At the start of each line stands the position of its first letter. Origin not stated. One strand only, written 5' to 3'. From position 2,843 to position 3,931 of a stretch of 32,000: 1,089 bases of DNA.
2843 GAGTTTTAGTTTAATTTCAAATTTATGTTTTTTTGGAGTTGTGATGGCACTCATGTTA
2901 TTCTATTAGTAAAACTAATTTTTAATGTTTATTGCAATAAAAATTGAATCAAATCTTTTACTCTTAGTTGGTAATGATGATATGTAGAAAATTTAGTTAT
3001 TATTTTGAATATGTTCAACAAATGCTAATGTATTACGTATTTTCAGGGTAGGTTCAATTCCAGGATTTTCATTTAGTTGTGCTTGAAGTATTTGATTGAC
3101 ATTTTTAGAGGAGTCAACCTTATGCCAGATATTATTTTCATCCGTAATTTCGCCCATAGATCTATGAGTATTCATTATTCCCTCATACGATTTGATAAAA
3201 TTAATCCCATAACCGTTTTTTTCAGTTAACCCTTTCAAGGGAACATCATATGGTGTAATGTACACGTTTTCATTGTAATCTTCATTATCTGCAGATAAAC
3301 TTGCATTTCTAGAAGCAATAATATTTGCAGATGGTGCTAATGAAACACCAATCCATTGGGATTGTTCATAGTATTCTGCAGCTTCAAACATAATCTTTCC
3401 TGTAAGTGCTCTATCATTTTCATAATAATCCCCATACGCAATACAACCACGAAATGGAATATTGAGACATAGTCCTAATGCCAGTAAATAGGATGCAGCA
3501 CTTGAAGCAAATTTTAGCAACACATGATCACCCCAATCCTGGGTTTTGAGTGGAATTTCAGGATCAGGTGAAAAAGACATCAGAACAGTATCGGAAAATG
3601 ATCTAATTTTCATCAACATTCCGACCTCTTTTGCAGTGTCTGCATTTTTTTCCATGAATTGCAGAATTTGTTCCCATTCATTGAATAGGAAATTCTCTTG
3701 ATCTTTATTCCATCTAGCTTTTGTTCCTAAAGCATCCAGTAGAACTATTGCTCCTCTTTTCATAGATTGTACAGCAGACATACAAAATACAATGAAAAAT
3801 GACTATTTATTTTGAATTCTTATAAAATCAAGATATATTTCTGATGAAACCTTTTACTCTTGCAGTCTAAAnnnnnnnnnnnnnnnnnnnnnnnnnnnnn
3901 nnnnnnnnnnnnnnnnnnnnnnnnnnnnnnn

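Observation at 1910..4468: Candidate undescribed nucleotide-signalling, abortive-infection-type cassette: palm-domain cyclase-like gene with small multi-TM partners, directly downstream of an integrase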

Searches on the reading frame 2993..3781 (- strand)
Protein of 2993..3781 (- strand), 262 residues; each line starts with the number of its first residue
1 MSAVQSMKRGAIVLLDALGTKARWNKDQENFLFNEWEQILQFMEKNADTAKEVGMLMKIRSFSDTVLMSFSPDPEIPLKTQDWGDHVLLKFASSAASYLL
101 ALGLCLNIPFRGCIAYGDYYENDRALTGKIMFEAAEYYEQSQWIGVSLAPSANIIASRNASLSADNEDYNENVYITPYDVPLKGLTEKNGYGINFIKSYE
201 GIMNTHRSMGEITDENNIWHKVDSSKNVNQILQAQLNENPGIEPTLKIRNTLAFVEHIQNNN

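Call 4: search_protein_families(library=pfam, proteins=[window:2993-3781:-], max_evalue=1)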
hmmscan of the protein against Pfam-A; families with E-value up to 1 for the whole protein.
window:2993-3781:- (262 aa): 1 family
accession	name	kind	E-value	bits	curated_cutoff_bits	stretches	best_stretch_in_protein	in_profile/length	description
PF03837.19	RecT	-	0.14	12.1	24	1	172-222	42-86/198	RecT family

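Call 5: search_protein_families(library=padloc, proteins=[window:2993-3781:-], max_evalue=1)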
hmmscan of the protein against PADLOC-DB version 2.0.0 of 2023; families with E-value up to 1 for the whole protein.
window:2993-3781:- (262 aa): 0 families

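Call 6: search_protein_families(library=ncbifam, proteins=[window:2993-3781:-], max_evalue=1)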
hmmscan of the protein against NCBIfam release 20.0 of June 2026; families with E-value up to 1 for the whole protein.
window:2993-3781:- (262 aa): 1 family
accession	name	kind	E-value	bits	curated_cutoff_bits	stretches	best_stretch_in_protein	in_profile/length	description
NF004542.0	PRK05888.2-3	equivalog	0.037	13.5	248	1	27-121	12-107/203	NADH-quinone oxidoreductase subunit NuoI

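Call 7: search_protein_families(library=phrogs, proteins=[window:2993-3781:-], max_evalue=1)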
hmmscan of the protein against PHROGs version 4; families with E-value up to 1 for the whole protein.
window:2993-3781:- (262 aa): 0 families

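Call 8: find_homologous_proteins(query=window:2993-3781:-, max_evalue=0.001)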
Query window:2993-3781:- (262 aa): 9 proteins with E <= 0.001 among 302 candidates.
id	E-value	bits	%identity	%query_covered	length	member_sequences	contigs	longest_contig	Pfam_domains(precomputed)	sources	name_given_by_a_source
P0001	3.6e-173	592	100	100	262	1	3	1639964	-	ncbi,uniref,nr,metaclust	ncbi:hypothetical protein NKOR_00650 [Candidatus Nitrosopumilus koreensis AR1]|uniref:Uncharacterize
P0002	7.5e-120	417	70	97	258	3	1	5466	-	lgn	-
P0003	1.4e-89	318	63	84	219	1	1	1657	-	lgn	-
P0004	5.0e-32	129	33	95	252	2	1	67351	-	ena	-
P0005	1.2e-29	121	33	95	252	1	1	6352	-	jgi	-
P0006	3.1e-28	117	39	67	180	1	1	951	-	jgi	-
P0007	4.2e-26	110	33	95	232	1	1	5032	-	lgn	-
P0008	9.2e-16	76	26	95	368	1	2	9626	PF14338.13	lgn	-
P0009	2.7e-11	61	24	74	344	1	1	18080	PF14338.13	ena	-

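Call 9: search_solved_structures(query=window:2993-3781:-, max_evalue=10)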
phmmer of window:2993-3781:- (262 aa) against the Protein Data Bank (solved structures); distinct sequences matched with E-value up to 10: 1.
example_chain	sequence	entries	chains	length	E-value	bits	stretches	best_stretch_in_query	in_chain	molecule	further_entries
6i1a_A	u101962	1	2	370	0.86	12.1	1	76-140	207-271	rutinosidase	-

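Call 13: find_encoding_contigs(protein=P0004, flank=6000, max_places=3)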
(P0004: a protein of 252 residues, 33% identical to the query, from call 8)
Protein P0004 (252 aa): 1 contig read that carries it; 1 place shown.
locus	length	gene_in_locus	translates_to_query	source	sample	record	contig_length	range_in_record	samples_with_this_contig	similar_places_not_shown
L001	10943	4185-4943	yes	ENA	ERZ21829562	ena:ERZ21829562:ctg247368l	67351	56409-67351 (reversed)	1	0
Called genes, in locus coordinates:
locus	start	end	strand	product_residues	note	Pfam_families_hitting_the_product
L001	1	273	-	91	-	?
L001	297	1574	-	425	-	-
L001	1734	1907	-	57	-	-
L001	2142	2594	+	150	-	PF14247:DUF4344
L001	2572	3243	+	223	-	-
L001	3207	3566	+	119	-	-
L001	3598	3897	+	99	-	-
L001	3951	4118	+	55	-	-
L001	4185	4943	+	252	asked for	-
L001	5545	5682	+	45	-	-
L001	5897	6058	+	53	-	-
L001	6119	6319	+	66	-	-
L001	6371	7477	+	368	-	PF14072:DndB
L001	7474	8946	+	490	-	PF01507:PAPS_reduct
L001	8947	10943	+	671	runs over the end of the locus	PF02463:SMC_N, PF13476:AAA_23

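Call 15: find_encoding_contigs(protein=P0002, flank=6000, max_places=3)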
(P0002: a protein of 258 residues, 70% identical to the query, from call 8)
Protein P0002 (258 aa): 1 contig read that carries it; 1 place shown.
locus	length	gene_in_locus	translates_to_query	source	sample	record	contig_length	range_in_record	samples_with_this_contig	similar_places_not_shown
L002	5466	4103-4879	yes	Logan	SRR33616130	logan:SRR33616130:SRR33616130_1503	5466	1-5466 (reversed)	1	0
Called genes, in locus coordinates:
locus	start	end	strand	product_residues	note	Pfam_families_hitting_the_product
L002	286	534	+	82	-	-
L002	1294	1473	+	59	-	-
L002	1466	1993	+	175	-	-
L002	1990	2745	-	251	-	-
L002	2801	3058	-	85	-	-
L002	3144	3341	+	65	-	-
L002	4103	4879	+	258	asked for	-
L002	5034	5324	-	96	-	-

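Call 16: find_encoding_contigs(protein=P0005, flank=6000, max_places=3)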
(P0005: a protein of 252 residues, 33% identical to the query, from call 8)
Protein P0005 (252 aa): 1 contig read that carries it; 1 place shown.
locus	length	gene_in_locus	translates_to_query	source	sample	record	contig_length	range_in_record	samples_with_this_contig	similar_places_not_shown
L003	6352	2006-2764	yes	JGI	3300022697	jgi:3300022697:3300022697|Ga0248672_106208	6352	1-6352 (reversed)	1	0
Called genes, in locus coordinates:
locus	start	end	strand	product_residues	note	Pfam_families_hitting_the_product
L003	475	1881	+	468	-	-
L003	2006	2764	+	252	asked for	-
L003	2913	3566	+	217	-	PF13676:TIR_2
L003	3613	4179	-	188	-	PF01850:PIN (faint)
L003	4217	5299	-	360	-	-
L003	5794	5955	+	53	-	-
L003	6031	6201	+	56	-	-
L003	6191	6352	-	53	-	?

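Call 17: find_encoding_contigs(protein=P0007, flank=6000, max_places=3)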
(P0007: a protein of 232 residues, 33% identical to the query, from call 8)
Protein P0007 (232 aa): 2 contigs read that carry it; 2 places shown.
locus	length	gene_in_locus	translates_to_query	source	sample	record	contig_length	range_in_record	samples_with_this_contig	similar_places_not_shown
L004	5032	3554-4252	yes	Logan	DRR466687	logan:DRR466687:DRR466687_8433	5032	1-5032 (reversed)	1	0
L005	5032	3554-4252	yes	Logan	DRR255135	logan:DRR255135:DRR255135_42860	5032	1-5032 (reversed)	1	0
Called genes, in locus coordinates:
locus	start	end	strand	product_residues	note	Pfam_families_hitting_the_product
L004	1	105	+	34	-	?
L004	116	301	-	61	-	-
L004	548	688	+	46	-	-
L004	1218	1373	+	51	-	-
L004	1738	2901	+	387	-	PF00285:Citrate_synt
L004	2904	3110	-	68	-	-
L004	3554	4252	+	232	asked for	-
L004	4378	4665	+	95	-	-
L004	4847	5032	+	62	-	?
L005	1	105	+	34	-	?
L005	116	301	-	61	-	-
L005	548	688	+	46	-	-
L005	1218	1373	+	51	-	-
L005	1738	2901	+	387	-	PF00285:Citrate_synt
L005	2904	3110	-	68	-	-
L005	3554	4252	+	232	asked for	-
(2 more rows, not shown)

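Call 20: find_encoding_contigs(protein=P0008, flank=6000, max_places=3)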
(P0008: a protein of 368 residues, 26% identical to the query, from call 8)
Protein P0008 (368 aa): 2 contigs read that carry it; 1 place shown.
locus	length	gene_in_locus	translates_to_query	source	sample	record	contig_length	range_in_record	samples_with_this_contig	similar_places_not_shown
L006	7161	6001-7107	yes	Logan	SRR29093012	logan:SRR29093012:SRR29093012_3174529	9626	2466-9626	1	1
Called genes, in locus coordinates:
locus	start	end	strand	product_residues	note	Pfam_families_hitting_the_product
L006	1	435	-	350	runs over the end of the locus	PF13676:TIR_2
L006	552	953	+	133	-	PF03852:Vsr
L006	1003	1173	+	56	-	-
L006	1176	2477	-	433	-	-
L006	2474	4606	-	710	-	PF13589:HATPase_c_3, PF02518:HATPase_c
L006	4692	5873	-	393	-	PF00145:DNA_methylase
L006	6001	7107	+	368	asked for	PF14338:Mrr_N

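Call 21: find_encoding_contigs(protein=P0009, flank=6000, max_places=3)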
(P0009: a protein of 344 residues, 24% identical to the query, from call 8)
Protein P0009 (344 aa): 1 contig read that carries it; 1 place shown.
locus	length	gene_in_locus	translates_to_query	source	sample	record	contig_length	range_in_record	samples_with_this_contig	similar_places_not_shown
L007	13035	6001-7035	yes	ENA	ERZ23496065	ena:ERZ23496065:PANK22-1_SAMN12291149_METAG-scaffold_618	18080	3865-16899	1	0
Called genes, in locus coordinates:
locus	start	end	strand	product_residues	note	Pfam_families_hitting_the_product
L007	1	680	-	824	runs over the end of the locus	PF17900:Peptidase_M1_N, PF01433:Peptidase_M1, PF11838:ERAP1_C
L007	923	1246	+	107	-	-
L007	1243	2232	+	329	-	PF00733:Asn_synthase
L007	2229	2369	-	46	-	PF04945:YHS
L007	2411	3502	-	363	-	PF00248:Aldo_ket_red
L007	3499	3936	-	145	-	-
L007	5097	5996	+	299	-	-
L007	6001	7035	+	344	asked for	PF14338:Mrr_N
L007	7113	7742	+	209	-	PF13613:HTH_Tnp_4 (weak)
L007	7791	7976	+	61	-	-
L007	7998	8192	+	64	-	-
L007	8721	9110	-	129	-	PF03852:Vsr, PF18741:MTES_1575 (faint)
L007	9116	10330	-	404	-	PF00145:DNA_methylase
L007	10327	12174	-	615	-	PF04851:ResIII, PF00270:DEAD (weak), PF00271:Helicase_C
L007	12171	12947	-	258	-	PF13091:PLDc_2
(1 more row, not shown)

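Call 24: predict_structure(alignment_id=A1)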
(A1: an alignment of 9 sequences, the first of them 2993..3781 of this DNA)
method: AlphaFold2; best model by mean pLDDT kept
length: 262 residues; sequences in the alignment: 9
mean_pLDDT: 82.9   pTM: 0.85
mean pLDDT of the five models: 82.9, 82.4, 81.3, 76.7, 60.3
residues with pLDDT >= 90: 100; 70-90: 119; 50-70: 40; < 50: 3
segments of 3 or more residues with pLDDT < 50: none
pLDDT, mean of each block of 10 residues (from residue 1): 69 87 61 70 78 85 86 74 77 92 88 94 82 91 94 84 55 87 92 92 86 78 88 84 88 94 71
secondary structure, 60 per line:
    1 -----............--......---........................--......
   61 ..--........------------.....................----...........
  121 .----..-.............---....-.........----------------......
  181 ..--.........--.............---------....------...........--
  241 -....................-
elements in order: E6-17 H20-25 H29-52 E55-62 E65-72 H85-105 E110-121 H129-140 E145-148 H150-158 E175-182 E185-193 H196-208 H218-221 H228-238 H242-261

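Call 25: search_protein_representatives(alignment_id=A1)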
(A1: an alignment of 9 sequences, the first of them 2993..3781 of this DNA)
Query: 9 sequences, 244 profile positions. Proteins with E-value up to 0.001 (for the whole library): 4445; up to 1e-10: 1521; up to 1e-30: 139. The best 150 are listed.
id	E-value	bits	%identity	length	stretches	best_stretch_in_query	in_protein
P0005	9.1e-92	323.4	-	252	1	5-240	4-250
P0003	9.9e-78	277.5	-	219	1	43-243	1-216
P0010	1.4e-67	244.2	-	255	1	1-242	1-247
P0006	1.6e-66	240.7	-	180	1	15-184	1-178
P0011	5.3e-66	239.1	-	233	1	4-242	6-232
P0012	6.6e-66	238.7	-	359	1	4-241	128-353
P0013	8.3e-65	235.1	-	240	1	4-242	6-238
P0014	2.5e-63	230.3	-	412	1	6-242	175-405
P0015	6.9e-60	219.0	-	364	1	4-241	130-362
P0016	1.4e-58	214.8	-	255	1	6-242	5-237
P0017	5.6e-58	212.8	-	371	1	7-242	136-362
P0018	6.9e-58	212.5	-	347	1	5-241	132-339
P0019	9.6e-58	212.0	-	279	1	6-242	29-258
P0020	2.5e-57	210.6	-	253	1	4-240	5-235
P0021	2.5e-57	210.6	-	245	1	4-240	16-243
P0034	1.5e-51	191.7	-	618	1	6-240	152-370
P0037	5.5e-51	189.9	-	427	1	6-242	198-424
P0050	2.6e-48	181.1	-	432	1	8-242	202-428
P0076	2.9e-42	161.3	-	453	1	8-241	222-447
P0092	3.1e-39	151.4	-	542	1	6-240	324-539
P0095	8.5e-39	150.0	-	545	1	4-240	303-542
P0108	1.3e-36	142.8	-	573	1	5-239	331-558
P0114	7.1e-36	140.4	-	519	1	4-242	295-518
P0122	2.1e-34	135.6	-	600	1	5-240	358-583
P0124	3.8e-34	134.8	-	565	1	6-242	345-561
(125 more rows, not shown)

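Call 28: search_protein_families(library=pfam, proteins=[P0012, P0014, P0034, P0037, P0050, P0076, P0092, P0095, P0108, P0122], max_evalue=0.01)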
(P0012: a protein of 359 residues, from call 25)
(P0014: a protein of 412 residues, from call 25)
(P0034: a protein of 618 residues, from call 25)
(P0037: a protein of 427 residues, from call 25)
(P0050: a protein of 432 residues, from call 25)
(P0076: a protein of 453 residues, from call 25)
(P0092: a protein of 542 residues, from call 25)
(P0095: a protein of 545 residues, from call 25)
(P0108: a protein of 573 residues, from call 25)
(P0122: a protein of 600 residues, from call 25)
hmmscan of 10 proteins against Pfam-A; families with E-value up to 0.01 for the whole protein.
P0012 (359 aa): 1 family
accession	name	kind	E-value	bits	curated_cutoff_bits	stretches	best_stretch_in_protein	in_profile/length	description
PF14338.12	Mrr_N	-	7.6e-25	87.3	29.5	1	6-91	1-86/87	Mrr N-terminal domain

P0014 (412 aa): 1 family
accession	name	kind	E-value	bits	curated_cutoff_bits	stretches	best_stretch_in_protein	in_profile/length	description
PF00072.30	Response_reg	-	9.5e-08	32.6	30.2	1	3-115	1-110/111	Response regulator receiver domain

P0034 (618 aa): 1 family
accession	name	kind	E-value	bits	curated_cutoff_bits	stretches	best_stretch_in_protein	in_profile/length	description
PF14338.12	Mrr_N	-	1.2e-15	57.9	29.5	1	29-112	4-86/87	Mrr N-terminal domain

P0037 (427 aa): 1 family
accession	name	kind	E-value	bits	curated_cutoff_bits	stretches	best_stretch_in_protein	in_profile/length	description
PF00589.27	Phage_integrase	-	0.00011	22.4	27.1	1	44-110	25-98/172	Phage integrase family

P0050 (432 aa): 1 family
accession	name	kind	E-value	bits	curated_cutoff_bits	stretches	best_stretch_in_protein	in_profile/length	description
PF00589.27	Phage_integrase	-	2.3e-07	31.2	27.1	1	43-108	21-86/172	Phage integrase family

P0076 (453 aa): 1 family
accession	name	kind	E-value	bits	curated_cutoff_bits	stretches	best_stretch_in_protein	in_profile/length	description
PF00589.27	Phage_integrase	-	0.00061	20.1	27.1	1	62-156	27-87/172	Phage integrase family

P0092 (542 aa): 0 families

P0095 (545 aa): 0 families

P0108 (573 aa): 0 families

P0122 (600 aa): 0 families

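Call 29: fold_search(model_id=the predicted structure, library=pdb)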
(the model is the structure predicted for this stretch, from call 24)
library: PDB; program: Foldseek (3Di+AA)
matches with E <= 10: 848; with E <= 0.001: 74
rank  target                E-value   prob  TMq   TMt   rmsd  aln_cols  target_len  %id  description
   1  4ni2_B                3.1e-06  1.00  0.46  0.58   5.3       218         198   12  Crystal structure of the heterodimeric catalytic domain of wild-type human soluble guanylate cyclase (released 2014-04-16)
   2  8hbe_B                4.0e-06  1.00  0.47  0.24   5.1       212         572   12  Structure of human soluble guanylate cyclase in the inactive state at 3.1 angstrom (released 2023-04-19)
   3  2wz1_B                5.7e-06  1.00  0.45  0.57   5.1       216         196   13  STRUCTURE OF THE CATALYTIC DOMAIN OF HUMAN SOLUBLE GUANYLATE CYCLASE 1 BETA 3. (released 2009-12-01)
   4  2wz1_A                6.5e-06  1.00  0.47  0.60   5.2       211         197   11  STRUCTURE OF THE CATALYTIC DOMAIN OF HUMAN SOLUBLE GUANYLATE CYCLASE 1 BETA 3. (released 2009-12-01)
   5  3uvj_A                1.3e-05  1.00  0.47  0.61   5.4       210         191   10  Crystal structure of the catalytic domain of the heterodimeric human soluble guanylate cyclase 1. (released 2011-12-28)
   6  8hbh_B                1.4e-05  1.00  0.43  0.22   5.8       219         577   13  Structure of human soluble guanylate cyclase in the NO-activated state at 3.1 angstrom (released 2023-04-19)
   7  3uvj_B                2.0e-05  1.00  0.46  0.59   5.4       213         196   11  Crystal structure of the catalytic domain of the heterodimeric human soluble guanylate cyclase 1. (released 2011-12-28)
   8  3uvj_D                2.0e-05  1.00  0.46  0.60   5.4       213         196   11  Crystal structure of the catalytic domain of the heterodimeric human soluble guanylate cyclase 1. (released 2011-12-28)
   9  8co7                  2.0e-05  1.00  0.45  0.27  15.9       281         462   12  Crystal structure of human soluble adenylyl cyclase (sAC) in complex with inhibitor TDI-09066 (released 2024-01-03)
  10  4wpa_B                2.7e-05  1.00  0.40  0.60   6.1       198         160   14  Crystal structure of Adenylyl cyclase Ma1120 from Mycobacterium Avium bound to Pyrophosphate and Calcium (released 2015-09-02)
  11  8coj                  2.7e-05  1.00  0.43  0.26  14.6       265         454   13  Crystal structure of human soluble adenylyl cyclase catalytic domain in complex with the inhibitor TDI-10228 (released 2023-04-26)
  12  9bcv_B                3.2e-05  1.00  0.46  0.56   5.0       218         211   11  Cyclase domain of GC-A bound to ANP (released 2024-11-27)
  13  2w01_C                3.9e-05  1.00  0.40  0.49   6.4       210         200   13  Crystal structure of the guanylyl cyclase Cya2 (released 2008-09-30)
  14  3uvj_C                4.2e-05  1.00  0.46  0.61   5.4       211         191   10  Crystal structure of the catalytic domain of the heterodimeric human soluble guanylate cyclase 1. (released 2011-12-28)
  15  7d9t_B                4.4e-05  1.00  0.46  0.24   5.2       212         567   12  Structure of human soluble guanylate cyclase in the cinciguat-bound inactive state (released 2021-08-11)
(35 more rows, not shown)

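Call 33: list_cluster_members(proteins=[P0010, P0011, P0012, P0013, P0014, P0016, P0034, P0050, P0092, P0122])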
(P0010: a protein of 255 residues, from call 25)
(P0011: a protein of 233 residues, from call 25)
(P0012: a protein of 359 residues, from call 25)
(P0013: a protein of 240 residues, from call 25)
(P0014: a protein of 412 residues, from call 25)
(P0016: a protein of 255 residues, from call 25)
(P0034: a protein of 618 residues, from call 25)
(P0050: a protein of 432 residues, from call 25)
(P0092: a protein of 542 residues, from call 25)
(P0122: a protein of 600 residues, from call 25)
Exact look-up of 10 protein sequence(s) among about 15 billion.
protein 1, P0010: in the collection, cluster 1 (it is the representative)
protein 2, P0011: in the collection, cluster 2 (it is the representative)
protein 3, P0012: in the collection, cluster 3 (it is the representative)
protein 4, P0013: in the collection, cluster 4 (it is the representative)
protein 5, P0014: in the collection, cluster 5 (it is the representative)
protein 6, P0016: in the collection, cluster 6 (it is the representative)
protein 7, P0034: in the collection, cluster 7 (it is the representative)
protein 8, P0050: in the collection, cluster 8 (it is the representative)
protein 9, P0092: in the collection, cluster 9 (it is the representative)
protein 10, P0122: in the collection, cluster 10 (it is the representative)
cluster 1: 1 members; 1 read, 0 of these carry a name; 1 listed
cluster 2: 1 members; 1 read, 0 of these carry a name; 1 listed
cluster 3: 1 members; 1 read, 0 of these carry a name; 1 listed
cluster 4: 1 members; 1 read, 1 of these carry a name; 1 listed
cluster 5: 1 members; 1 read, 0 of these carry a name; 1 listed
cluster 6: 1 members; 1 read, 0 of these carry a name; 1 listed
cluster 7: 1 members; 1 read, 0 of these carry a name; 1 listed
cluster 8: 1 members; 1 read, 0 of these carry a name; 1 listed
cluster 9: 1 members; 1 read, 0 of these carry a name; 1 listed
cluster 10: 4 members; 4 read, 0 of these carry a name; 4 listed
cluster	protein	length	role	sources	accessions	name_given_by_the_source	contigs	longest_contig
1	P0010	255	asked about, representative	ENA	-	-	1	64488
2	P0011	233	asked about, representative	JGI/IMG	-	-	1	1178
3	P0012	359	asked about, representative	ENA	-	-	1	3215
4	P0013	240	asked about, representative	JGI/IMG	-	hypothetical protein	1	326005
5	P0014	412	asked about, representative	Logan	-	-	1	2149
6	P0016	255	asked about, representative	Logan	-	-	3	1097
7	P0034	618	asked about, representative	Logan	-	-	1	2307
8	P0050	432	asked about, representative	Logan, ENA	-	-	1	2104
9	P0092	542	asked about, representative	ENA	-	-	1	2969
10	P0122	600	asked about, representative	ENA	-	-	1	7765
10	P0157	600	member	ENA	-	-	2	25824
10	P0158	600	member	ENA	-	-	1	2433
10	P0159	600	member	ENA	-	-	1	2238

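Call 35: find_related_loci(query=A2, collection=genome_contigs, flank=5000)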
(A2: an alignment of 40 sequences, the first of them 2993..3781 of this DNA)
Query A2 (262 aa) in genome_contigs; peptide patterns used: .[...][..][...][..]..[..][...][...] (x = any residue, [..] = any of these).
111 stretches matched a pattern; 16 encode a relative of the query (tblastn E <= 1e-3); 16 distinct loci.
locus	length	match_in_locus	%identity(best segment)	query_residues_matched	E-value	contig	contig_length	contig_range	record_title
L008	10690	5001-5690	29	5-256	2e-27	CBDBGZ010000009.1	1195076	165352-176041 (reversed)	MAG: Nitrosopumilus sp. isolate c36cf708-97f0-491c-9d70-4f9c4cd1efaf genome assembly, contig: contig_9, whole genome sho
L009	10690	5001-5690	28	7-258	3e-27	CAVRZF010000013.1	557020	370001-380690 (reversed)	MAG: Candidatus Bathyarchaeota archaeon isolate MFD05942.bin.2.192 genome assembly, contig: contig_6103, whole genome sh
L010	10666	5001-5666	30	10-262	8e-24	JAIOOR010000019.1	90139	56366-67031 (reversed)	MAG: Nitrosarchaeum sp. isolate LakeFargette_0920_ALND_MAG_33_41 LacPavin_0920_ALND_scaffold_648899, whole genome shotgu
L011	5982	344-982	28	4-197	5e-21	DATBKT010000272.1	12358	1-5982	MAG TPA_asm: Nitrososphaeraceae archaeon isolate SMAG_U3953 k141_496279, whole genome shotgun sequence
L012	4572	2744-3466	25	7-258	2e-20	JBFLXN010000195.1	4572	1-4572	MAG: Candidatus Edwardsbacteria bacterium isolate MAG059 MAG059_195, whole genome shotgun sequence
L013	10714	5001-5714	25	7-261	3e-20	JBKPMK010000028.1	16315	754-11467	MAG: Thermoproteota archaeon isolate GS_HAYS_MAG_00068 GS_HAYS_000002017195, whole genome shotgun sequence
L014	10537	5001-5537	30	6-195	2e-19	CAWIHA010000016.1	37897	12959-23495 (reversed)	MAG: Bryobacterales bacterium isolate MFD03726.bin.1.141 genome assembly, contig: contig_36075, whole genome shotgun seq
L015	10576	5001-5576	27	7-212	2e-16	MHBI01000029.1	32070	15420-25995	MAG: Lentisphaerae bacterium GWF2_50_93 gwf2_scaffold_1741, whole genome shotgun sequence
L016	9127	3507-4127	25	4-205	2e-12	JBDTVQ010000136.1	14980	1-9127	MAG: Acidobacteriota bacterium isolate cluster3_bin.71 NODE_15721_length_14980_cov_7.464925, whole genome shotgun sequen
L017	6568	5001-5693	25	8-258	6e-10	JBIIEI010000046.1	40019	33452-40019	MAG: Silvanigrellaceae bacterium isolate ME2000-09-26pf_3300044610_group1_bin154 Rohwer_bin1149_scaffold_440_c1, whole g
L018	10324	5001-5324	27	61-174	1e-8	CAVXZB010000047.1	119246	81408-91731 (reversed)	MAG: uncultured Nitrososphaeraceae archaeon isolate MFD08669.bin.2.99 genome assembly, contig: contig_2930, whole genome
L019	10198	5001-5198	33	110-171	2e-8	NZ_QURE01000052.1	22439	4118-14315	Nitrososphaera sp. AFS scaffold_2172, whole genome shotgun sequence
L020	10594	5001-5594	22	9-202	4e-8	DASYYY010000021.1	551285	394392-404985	MAG TPA_asm: Thermoplasmata archaeon isolate SMAG_U6348 k141_54795, whole genome shotgun sequence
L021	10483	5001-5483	26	1-152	4e-8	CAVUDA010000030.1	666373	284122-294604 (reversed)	MAG: uncultured Acidobacteriota bacterium isolate MFD05377.bin.3.80 genome assembly, contig: contig_63904, whole genome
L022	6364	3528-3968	28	3-152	2e-5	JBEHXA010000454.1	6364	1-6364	MAG: Myxococcota bacterium isolate ES1.bin.27 NODE_12471_length_6364_cov_3.999681, whole genome shotgun sequence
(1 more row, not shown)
